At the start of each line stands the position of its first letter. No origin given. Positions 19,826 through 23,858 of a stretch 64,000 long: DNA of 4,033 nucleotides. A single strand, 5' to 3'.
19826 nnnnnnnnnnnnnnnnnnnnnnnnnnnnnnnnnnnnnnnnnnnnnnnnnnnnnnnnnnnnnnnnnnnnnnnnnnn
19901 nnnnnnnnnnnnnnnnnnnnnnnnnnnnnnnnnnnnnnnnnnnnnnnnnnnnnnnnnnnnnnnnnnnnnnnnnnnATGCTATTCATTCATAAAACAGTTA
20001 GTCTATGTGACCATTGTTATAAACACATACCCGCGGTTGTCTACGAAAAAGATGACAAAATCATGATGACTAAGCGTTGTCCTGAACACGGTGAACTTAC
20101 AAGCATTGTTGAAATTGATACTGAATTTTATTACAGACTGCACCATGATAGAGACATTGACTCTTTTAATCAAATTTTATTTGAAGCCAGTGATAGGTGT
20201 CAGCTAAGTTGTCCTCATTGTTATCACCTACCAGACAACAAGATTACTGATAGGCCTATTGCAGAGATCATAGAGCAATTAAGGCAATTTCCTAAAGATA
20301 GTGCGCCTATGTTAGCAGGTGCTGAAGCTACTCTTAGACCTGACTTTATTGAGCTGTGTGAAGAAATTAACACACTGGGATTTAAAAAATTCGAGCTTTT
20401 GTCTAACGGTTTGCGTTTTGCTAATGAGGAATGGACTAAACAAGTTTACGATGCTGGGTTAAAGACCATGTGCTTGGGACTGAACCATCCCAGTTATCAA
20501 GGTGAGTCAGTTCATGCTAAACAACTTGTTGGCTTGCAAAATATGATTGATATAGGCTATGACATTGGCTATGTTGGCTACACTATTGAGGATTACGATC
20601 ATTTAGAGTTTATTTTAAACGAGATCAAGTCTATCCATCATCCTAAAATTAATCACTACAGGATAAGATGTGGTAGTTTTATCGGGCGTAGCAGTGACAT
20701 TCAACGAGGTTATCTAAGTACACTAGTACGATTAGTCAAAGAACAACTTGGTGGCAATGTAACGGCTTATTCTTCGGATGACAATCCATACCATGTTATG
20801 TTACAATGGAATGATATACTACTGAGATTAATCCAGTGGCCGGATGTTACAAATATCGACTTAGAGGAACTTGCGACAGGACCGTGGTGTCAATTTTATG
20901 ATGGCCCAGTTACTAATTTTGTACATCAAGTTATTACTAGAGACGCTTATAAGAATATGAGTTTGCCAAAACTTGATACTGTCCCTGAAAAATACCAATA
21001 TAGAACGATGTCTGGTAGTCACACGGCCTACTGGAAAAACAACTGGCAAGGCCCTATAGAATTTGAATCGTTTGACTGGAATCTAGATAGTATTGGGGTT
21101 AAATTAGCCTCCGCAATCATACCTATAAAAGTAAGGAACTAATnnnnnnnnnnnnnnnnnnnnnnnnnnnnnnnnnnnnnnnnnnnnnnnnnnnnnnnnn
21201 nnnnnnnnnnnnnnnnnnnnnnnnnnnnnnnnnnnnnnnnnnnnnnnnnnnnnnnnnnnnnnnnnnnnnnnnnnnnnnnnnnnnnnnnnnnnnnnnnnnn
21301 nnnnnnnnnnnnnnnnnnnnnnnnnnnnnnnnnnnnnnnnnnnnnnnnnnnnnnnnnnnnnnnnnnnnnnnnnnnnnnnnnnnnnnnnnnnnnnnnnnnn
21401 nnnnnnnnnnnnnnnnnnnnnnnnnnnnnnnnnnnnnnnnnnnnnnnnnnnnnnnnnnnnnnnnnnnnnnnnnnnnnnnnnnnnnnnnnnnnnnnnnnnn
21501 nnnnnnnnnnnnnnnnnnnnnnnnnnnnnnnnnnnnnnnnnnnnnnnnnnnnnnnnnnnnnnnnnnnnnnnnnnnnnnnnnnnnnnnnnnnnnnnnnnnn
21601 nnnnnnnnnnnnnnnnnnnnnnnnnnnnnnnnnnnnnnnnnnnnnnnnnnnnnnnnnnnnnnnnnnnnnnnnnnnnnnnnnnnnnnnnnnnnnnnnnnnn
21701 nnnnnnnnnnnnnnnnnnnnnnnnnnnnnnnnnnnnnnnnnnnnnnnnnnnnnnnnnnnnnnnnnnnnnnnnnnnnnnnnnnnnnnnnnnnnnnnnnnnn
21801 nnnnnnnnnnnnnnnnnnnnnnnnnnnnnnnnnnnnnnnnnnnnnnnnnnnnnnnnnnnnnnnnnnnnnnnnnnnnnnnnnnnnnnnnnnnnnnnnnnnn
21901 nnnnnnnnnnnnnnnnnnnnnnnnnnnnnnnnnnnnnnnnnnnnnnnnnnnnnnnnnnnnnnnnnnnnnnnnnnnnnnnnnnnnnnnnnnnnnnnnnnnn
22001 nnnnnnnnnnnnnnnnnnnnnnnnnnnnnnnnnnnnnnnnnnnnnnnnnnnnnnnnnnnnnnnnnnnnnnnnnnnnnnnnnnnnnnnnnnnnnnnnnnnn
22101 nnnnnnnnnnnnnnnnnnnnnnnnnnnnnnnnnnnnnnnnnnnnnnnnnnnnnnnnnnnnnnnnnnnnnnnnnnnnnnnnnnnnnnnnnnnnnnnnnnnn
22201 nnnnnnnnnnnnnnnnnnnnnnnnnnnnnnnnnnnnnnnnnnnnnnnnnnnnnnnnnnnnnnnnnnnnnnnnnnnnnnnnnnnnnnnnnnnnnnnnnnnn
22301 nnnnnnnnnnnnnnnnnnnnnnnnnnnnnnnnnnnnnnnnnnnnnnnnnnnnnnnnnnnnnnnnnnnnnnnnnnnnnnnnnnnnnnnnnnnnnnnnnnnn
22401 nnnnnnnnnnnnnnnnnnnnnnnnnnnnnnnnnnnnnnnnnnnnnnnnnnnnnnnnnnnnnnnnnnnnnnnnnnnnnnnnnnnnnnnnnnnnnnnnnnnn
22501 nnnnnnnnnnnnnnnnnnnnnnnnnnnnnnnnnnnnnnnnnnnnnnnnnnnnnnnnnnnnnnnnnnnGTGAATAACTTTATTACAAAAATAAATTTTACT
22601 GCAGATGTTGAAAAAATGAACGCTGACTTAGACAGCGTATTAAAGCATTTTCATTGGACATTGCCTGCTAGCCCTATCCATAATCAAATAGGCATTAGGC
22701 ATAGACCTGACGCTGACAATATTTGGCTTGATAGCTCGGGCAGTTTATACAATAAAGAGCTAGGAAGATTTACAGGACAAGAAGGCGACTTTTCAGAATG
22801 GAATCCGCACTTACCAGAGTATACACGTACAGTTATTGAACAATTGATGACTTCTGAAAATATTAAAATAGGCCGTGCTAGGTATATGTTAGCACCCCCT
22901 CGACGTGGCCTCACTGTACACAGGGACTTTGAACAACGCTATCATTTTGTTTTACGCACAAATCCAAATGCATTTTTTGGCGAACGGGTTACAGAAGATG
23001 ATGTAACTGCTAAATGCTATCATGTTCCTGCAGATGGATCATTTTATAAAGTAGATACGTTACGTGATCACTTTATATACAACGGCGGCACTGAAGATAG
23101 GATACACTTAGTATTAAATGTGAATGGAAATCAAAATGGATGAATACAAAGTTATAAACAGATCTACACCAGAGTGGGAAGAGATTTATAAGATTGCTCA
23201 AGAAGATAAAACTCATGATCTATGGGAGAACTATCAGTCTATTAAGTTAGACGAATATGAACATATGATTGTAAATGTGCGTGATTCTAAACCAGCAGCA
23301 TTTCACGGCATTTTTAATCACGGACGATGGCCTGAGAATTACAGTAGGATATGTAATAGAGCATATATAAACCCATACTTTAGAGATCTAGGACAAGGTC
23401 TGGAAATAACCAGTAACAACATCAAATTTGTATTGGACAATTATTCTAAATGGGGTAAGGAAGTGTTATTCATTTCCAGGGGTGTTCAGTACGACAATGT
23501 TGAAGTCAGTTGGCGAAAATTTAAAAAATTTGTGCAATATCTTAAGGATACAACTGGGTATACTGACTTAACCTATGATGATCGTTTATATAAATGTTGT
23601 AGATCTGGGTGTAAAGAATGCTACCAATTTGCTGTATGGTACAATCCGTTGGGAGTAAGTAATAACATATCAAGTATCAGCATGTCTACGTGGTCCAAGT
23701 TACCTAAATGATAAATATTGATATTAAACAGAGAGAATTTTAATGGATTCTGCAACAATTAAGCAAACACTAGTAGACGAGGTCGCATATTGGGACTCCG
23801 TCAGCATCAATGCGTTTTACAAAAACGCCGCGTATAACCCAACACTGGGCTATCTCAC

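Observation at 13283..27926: Fifteen-kb enzyme cluster: three radical-SAM enzymes (two B12-binding), three methyltransferases, a QueC-like PP-loop ATPase, SDR, paired cupins, several 2OG-Fe(II) oxygenase-like proteins, AhpD-like, GDSL hydrolase, class II aldolase and peroxiredoxin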

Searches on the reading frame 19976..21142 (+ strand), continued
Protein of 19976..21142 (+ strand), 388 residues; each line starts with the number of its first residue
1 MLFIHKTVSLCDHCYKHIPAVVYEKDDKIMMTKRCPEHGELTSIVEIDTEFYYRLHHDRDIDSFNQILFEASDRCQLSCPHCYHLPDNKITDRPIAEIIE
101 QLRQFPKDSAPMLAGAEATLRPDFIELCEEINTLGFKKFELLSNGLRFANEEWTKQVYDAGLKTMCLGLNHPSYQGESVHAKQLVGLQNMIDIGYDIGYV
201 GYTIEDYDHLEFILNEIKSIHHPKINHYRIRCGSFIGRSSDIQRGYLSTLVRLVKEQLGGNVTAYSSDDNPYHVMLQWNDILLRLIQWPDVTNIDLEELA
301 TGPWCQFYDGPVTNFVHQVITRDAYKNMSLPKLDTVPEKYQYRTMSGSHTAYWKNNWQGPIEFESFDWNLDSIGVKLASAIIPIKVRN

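Call 119: find_encoding_contigs(protein=P0300, flank=8000, max_places=2)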
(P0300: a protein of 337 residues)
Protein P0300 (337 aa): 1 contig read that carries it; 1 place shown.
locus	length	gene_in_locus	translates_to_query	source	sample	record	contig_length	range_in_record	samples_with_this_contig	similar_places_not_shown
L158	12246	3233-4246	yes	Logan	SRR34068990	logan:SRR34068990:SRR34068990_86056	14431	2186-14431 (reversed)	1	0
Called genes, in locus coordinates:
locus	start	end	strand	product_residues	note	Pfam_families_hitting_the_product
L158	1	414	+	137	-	?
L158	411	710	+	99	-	-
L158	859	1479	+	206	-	-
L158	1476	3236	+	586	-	-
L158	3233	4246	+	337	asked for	PF23545:Zn_ribbon_HMPTM, PF04055:Radical_SAM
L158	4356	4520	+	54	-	-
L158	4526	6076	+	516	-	-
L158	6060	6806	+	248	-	-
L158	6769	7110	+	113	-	-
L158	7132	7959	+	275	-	-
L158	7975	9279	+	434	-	PF13252:Phage_capsid_3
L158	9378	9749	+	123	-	-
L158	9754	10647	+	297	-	-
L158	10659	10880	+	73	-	-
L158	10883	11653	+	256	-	-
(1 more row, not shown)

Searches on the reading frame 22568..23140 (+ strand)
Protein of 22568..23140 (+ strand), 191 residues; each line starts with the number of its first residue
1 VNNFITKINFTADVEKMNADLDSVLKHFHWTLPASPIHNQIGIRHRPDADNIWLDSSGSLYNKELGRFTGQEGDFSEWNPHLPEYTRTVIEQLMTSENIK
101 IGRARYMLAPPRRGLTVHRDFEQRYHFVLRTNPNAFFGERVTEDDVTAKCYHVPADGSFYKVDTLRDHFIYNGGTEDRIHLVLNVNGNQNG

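Call 5: search_protein_families(library=pfam, proteins=[window:22568-23140:+], max_evalue=0.01)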
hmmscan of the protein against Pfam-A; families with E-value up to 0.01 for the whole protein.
window:22568-23140:+ (191 aa): 1 family
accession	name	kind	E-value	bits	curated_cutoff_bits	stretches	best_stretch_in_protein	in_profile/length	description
PF05118.21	Asp_Arg_Hydrox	-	3.8e-07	30.5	22.6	1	76-185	50-154/157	Aspartyl/Asparaginyl beta-hydroxylase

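Call 12: search_protein_families(library=ncbifam, proteins=[window:22568-23140:+], max_evalue=0.01)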
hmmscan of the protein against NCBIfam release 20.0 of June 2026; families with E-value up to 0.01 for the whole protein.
window:22568-23140:+ (191 aa): 0 families

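Call 41: search_protein_families(library=phrogs, proteins=[window:22568-23140:+], max_evalue=0.001)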
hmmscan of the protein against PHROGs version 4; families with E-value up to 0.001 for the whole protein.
window:22568-23140:+ (191 aa): 0 families

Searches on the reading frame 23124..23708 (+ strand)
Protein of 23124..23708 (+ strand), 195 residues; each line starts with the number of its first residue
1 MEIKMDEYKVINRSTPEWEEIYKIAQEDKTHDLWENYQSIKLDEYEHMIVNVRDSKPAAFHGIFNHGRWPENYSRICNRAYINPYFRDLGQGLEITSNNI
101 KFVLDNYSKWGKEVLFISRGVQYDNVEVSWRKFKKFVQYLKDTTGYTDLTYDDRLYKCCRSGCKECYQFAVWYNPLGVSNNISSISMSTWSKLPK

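Call 5: search_protein_families(library=pfam, proteins=[window:23124-23708:+], max_evalue=0.01)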
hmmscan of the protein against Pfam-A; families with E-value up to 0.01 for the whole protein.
window:23124-23708:+ (195 aa): 0 families

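Call 12: search_protein_families(library=ncbifam, proteins=[window:23124-23708:+], max_evalue=0.01)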
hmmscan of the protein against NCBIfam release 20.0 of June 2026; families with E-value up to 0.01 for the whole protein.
window:23124-23708:+ (195 aa): 0 families

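Call 30: search_solved_structures(query=A1, max_evalue=10)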
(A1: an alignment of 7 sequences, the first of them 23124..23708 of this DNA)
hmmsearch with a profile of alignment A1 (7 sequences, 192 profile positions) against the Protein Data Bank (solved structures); distinct sequences matched with E-value up to 10: 3.
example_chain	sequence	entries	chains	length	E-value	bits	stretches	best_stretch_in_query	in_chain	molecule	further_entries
6bn1_B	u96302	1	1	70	0.11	15.7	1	11-65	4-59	Scaffold protein salvador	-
8zo3_A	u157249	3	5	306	1.6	12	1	69-136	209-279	N-acetylmuramic acid/N-acetylglucosamine kinase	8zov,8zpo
2lze_A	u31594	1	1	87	1.7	11.9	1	139-176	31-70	a primordial catalytic fold generated by in vitro evolution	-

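Call 41: search_protein_families(library=phrogs, proteins=[window:23124-23708:+], max_evalue=0.001)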
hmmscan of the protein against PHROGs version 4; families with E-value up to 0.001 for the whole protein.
window:23124-23708:+ (195 aa): 0 families

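Call 58: find_homologous_proteins(query=window:23124-23708:+, max_evalue=0.001)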
Query window:23124-23708:+ (195 aa): 125 proteins with E <= 0.001 among 155 candidates; the best 120 are listed.
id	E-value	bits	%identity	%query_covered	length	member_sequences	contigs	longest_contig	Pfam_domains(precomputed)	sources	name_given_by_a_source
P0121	4.6e-116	404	86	98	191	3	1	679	-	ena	-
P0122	8.8e-99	348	74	98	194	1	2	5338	-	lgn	-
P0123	1.2e-98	347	73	98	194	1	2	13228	-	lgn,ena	-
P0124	1.3e-98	347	73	98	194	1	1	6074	-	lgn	-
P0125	4.9e-98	345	72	98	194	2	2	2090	-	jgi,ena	jgi:hypothetical protein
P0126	4.9e-98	345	73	98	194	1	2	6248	-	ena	-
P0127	4.1e-97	342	72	98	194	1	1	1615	-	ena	-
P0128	5.8e-97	342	72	98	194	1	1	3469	-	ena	-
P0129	5.8e-97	342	72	98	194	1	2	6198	-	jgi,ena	-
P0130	2.1e-94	333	72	95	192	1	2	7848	-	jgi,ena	-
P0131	2.7e-94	333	72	97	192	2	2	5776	-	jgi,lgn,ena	jgi:hypothetical protein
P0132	4.5e-93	329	73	94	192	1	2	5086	-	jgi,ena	jgi:hypothetical protein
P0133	7.9e-93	328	69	98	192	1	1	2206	-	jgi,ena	-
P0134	1.4e-92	327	70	98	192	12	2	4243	-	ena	-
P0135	3.9e-92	326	73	92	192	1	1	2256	-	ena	-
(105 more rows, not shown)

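Call 66: predict_structure(alignment_id=A7)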
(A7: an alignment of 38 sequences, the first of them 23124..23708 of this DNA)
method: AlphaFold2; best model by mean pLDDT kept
length: 195 residues; sequences in the alignment: 38
mean_pLDDT: 94.4   pTM: 0.89
mean pLDDT of the five models: 94.4, 93.7, 93.7, 93.6, 93.4
residues with pLDDT >= 90: 167; 70-90: 25; 50-70: 2; < 50: 1
segments of 3 or more residues with pLDDT < 50: none
pLDDT, mean of each block of 10 residues (from residue 1): 81 97 97 92 96 97 92 93 96 96 98 96 94 98 97 93 90 95 95 90
secondary structure, 60 per line:
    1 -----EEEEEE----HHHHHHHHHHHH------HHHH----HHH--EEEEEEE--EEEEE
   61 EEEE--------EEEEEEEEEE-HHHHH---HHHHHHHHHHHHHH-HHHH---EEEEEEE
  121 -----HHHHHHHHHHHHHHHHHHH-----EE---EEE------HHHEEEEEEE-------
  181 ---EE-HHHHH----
elements in order: E6-11 H16-27 H34-37 E47-53 E56-64 E73-82 H84-88 H92-105 H107-110 E114-120 H126-144 E155-157 E167-173 H187-191
